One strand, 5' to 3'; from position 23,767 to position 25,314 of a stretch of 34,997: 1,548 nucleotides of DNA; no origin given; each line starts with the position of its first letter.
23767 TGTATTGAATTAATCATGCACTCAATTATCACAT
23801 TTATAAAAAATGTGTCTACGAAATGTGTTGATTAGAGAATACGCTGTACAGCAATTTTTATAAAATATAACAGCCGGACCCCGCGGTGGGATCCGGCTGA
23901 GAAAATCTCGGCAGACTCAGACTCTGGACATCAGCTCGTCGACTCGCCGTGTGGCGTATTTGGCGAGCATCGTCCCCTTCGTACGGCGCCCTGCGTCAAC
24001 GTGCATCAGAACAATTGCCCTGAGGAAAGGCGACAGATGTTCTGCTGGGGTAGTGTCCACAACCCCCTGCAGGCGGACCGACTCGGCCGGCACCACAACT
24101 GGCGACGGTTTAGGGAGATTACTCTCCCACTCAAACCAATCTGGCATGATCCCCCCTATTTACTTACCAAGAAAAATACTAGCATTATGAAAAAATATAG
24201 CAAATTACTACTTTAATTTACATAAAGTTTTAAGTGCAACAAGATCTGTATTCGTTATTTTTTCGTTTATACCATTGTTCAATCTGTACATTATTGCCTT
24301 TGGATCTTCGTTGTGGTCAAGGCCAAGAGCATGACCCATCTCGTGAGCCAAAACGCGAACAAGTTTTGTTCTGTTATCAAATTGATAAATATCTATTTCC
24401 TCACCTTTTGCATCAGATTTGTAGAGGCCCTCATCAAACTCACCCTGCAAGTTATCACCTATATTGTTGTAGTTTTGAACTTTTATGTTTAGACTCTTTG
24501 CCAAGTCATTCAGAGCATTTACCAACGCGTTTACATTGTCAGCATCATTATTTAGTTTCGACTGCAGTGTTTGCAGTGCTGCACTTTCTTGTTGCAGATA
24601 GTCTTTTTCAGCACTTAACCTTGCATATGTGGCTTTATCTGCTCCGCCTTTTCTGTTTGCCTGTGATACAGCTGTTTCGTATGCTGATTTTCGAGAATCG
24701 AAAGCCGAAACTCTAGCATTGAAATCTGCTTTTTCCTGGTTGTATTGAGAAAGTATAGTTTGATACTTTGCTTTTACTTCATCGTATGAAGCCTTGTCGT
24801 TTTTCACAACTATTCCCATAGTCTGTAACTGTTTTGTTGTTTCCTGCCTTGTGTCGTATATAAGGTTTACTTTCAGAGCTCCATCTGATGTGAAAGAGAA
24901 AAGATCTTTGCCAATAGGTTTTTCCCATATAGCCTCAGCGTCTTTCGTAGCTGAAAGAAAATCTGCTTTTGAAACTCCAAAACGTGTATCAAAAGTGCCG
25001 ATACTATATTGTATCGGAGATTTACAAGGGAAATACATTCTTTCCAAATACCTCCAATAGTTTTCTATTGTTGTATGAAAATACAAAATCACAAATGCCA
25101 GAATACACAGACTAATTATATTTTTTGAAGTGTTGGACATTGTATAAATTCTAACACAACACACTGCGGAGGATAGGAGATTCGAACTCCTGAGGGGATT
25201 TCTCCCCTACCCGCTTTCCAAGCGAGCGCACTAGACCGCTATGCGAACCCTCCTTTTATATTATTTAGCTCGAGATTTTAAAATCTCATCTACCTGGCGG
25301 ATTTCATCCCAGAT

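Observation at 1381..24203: Four compositionally foreign, SD-led single-gene cassettes scattered through intergenic spacers of an SD-less host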

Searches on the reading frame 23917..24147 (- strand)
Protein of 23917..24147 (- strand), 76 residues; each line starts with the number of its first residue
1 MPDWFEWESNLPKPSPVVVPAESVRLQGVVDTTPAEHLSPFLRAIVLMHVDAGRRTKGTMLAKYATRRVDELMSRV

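Call 14: search_protein_families(library=pfam, proteins=[window:23917-24147:-], max_evalue=1)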
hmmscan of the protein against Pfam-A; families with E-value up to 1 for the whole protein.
window:23917-24147:- (76 aa): 0 families

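Call 15: search_protein_families(library=phrogs, proteins=[window:23917-24147:-], max_evalue=1)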
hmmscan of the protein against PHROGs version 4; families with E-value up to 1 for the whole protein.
window:23917-24147:- (76 aa): 0 families

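Call 67: search_protein_families(library=padloc, proteins=[window:23917-24147:-, L015:3225-3524:-], max_evalue=1)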
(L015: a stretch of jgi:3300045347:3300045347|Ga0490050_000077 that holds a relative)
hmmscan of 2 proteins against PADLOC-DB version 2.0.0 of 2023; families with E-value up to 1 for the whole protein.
window:23917-24147:- (76 aa): 0 families

L015:3225-3524:- (99 aa): 0 families

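Call 68: search_protein_families(library=pfam, proteins=[L015:3225-3524:-, L001:10585-10845:+, L001:10931-11110:+, L001:11256-11639:+, L001:11793-12080:+], max_evalue=0.1)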
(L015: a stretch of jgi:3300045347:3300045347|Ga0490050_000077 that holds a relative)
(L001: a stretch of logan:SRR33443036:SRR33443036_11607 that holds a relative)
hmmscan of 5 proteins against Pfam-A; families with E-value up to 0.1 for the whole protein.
L015:3225-3524:- (99 aa): 0 families

L001:10585-10845:+ (86 aa): 0 families

L001:10931-11110:+ (59 aa): 0 families

L001:11256-11639:+ (127 aa): 2 families
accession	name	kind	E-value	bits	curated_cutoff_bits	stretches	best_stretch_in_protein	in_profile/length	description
PF03176.21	MMPL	-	0.0072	15.7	20.5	1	55-93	261-299/333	MMPL family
PF17369.7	DUF5391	-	0.043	14.4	25.7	1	8-88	8-89/135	Family of unknown function (DUF5391)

L001:11793-12080:+ (95 aa): 1 family
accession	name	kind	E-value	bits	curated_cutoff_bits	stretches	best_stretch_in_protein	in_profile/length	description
PF07966.17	A1_Propeptide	-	0.067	13.6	20.5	0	38-55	6-23/27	A1 Propeptide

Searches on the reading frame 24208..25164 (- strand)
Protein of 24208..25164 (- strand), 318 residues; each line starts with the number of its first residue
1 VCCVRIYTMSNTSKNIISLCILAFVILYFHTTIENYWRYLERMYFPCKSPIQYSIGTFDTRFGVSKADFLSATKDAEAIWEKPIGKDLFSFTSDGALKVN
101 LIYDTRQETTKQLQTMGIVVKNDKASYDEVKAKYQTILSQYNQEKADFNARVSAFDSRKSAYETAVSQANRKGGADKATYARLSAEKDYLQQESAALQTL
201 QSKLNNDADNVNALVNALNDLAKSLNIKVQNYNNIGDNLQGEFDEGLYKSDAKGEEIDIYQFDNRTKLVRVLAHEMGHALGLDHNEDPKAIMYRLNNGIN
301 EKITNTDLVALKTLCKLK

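Call 51: list_cluster_members(proteins=[window:24208-25164:-, window:25261-25752:-, window:19020-19703:-, window:18562-18873:-])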
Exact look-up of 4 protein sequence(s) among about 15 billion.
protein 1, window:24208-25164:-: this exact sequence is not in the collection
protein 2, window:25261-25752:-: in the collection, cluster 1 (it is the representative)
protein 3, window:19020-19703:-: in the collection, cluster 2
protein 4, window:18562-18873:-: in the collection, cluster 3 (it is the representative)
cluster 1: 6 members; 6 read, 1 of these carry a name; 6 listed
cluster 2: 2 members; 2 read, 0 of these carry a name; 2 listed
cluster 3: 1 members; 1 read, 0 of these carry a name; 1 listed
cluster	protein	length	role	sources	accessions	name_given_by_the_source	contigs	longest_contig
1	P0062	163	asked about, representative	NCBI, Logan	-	-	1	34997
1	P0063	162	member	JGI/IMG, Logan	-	8-oxo-dGTP pyrophosphatase MutT (NUDIX family)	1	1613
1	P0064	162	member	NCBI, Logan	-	-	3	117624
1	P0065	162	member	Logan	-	-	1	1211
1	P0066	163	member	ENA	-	-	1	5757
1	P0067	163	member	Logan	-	-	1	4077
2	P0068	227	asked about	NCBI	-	-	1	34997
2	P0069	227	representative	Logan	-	-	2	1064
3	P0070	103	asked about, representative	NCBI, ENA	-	-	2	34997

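Call 52: find_encoding_contigs(protein=P0064, flank=10000, max_places=4)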
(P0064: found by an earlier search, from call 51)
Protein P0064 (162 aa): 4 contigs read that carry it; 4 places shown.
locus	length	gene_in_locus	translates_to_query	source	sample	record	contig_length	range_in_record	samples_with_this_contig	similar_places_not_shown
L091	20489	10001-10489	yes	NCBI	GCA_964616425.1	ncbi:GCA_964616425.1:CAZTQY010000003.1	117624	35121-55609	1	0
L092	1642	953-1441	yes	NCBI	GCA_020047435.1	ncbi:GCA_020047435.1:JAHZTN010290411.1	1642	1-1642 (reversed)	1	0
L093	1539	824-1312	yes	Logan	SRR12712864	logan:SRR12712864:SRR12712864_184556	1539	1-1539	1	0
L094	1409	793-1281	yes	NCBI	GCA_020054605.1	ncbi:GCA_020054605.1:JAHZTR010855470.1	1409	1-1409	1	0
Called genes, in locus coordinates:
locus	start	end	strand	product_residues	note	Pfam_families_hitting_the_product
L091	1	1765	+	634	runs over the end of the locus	PF04041:Glyco_hydro_130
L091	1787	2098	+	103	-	-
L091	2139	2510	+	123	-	-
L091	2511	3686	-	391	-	PF07690:MFS_1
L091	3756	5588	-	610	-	PF00753:Lactamase_B, PF23023:Anti-Pycsar_Apyc1 (faint), PF12706:Lactamase_B_2, PF22505:RNase_J_b_CASP, PF17770:RNase_J_C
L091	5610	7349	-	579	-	PF00496:SBP_bac_5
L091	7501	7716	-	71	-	PF03840:SecG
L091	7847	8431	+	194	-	PF04011:LemA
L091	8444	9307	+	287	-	-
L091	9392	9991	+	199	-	PF00990:GGDEF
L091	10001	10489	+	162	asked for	PF00293:NUDIX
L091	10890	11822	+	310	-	PF00413:Peptidase_M10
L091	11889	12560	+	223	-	PF00160:Pro_isomerase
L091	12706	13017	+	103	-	PF00076:RRM_1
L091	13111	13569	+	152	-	PF02643:DUF192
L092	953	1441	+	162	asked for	PF00293:NUDIX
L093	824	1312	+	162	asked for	PF00293:NUDIX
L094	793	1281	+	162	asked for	PF00293:NUDIX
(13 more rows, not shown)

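Call 53: find_encoding_contigs(protein=P0066, flank=10000, max_places=3)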
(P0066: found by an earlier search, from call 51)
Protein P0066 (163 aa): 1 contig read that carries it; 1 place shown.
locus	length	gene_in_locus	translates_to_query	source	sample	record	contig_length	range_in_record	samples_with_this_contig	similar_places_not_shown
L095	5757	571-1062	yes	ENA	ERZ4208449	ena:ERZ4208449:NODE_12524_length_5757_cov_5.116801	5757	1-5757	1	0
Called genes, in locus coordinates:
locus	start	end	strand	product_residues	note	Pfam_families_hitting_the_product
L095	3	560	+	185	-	?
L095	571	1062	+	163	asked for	PF00293:NUDIX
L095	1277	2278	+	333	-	PF00413:Peptidase_M10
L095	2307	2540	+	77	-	-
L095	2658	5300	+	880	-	PF11369:DUF3160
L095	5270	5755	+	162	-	?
